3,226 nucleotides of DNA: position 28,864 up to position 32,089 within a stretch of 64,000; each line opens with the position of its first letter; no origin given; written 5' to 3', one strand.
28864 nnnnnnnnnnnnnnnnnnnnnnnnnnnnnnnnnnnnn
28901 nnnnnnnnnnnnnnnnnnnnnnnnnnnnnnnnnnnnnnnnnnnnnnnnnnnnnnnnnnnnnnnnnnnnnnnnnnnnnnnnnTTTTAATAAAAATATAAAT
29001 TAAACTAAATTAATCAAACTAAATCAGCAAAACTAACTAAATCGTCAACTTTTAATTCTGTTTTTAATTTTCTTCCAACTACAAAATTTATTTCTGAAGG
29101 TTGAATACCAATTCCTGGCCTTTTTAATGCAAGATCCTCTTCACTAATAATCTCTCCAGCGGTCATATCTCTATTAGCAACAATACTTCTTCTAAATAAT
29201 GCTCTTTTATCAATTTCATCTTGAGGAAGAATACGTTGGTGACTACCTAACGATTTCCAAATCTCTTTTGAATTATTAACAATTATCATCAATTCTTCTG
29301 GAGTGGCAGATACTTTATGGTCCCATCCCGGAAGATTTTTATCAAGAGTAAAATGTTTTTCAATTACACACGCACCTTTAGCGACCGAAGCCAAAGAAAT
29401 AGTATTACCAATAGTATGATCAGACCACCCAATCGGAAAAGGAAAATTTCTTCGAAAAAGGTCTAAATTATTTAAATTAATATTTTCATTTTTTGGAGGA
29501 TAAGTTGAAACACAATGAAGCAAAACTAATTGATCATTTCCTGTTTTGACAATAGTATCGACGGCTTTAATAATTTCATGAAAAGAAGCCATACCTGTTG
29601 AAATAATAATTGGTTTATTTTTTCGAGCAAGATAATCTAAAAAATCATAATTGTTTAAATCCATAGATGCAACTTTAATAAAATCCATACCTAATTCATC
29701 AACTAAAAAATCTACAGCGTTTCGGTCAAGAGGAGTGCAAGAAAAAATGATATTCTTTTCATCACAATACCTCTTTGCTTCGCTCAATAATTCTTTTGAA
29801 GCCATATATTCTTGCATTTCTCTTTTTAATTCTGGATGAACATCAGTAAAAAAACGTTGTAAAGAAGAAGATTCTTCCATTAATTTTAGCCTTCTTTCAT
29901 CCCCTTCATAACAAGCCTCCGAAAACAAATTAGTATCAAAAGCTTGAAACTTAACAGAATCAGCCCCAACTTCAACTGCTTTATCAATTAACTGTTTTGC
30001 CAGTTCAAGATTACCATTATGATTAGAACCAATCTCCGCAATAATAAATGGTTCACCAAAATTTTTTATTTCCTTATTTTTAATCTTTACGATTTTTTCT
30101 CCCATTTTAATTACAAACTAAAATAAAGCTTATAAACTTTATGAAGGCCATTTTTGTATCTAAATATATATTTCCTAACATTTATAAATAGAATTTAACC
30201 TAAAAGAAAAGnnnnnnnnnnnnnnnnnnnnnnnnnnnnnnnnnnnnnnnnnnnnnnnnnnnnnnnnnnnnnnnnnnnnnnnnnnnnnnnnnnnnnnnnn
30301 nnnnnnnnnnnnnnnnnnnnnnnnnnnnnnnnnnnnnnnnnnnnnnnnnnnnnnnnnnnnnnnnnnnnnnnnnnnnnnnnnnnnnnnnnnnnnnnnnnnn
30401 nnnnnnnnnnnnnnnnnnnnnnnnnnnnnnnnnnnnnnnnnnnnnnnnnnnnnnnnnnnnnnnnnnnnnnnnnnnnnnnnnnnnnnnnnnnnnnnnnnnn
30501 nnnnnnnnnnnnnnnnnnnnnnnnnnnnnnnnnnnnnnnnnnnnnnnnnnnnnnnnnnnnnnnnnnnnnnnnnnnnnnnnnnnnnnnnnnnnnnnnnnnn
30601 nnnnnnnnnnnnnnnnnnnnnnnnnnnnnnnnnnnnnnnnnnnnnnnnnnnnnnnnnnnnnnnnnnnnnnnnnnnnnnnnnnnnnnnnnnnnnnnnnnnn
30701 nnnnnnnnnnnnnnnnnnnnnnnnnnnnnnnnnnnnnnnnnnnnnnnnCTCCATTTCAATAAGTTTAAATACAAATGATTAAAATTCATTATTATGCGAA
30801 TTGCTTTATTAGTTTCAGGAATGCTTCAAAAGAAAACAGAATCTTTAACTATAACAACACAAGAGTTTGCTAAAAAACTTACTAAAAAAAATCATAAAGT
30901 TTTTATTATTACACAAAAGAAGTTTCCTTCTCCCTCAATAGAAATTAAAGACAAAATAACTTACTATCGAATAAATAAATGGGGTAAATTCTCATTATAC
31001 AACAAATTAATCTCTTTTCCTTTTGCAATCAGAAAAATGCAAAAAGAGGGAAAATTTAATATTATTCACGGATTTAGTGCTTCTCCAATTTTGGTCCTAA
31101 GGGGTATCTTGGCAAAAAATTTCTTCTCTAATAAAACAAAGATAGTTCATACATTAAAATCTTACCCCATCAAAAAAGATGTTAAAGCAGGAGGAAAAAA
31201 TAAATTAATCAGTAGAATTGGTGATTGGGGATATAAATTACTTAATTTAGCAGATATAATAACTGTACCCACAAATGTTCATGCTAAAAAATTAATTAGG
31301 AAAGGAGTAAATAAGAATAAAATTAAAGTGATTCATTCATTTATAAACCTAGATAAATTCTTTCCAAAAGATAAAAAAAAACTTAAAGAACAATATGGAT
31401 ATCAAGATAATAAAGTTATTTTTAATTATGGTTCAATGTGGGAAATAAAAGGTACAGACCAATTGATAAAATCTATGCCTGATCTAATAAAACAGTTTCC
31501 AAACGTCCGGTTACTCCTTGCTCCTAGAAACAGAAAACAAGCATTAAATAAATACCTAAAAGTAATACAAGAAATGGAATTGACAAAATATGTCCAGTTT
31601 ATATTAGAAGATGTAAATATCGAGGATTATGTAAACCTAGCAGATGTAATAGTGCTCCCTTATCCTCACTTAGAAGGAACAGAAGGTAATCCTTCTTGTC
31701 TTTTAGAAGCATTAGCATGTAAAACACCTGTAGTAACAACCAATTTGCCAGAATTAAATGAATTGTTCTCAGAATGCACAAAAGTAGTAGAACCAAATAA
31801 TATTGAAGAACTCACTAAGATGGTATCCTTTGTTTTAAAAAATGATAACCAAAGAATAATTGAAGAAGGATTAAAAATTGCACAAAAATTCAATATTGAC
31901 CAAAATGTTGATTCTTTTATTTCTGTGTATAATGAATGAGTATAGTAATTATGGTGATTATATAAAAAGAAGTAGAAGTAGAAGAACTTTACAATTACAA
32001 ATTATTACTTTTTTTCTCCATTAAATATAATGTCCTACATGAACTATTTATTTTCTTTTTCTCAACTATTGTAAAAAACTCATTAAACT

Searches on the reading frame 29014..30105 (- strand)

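Call 45: search_protein_families(library=pfam, proteins=[window:29014-30105:-], max_evalue=0.0001)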
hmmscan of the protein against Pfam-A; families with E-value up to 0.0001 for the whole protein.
window:29014-30105:- (363 aa): 2 families
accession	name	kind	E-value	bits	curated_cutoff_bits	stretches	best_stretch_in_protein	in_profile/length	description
PF03102.20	NeuB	-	3.9e-75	252.8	22.1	1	39-290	1-240/241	NeuB family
PF08666.17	SAF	-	7e-13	49.4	21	1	305-363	1-63/63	SAF domain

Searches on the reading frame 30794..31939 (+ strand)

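Call 45: search_protein_families(library=pfam, proteins=[window:30794-31939:+], max_evalue=0.0001)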
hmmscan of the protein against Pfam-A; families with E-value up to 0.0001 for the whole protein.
window:30794-31939:+ (381 aa): 6 families
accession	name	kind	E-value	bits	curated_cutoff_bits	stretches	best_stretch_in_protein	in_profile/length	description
PF00534.26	Glycos_transf_1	-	3.3e-20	72.8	26.4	1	194-354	2-164/172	Glycosyl transferases group 1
PF13692.12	Glyco_trans_1_4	-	6.6e-19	69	27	1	207-350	2-142/142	Glycosyl transferases group 1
PF13439.12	Glyco_transf_4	-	1.4e-16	61.5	28.5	1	21-188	7-170/170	Glycosyltransferase Family 4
PF13477.12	Glyco_trans_4_2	-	7.1e-09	36.4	23.4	1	21-121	12-106/139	Glycosyl transferase 4-like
PF13524.12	Glyco_trans_1_2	-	2.5e-06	27.9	25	1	303-360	67-126/144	Glycosyl transferase-like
PF13579.12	Glyco_trans_4_4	-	9.3e-06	26.5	29.7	1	21-181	6-156/158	Glycosyl transferase 4-like domain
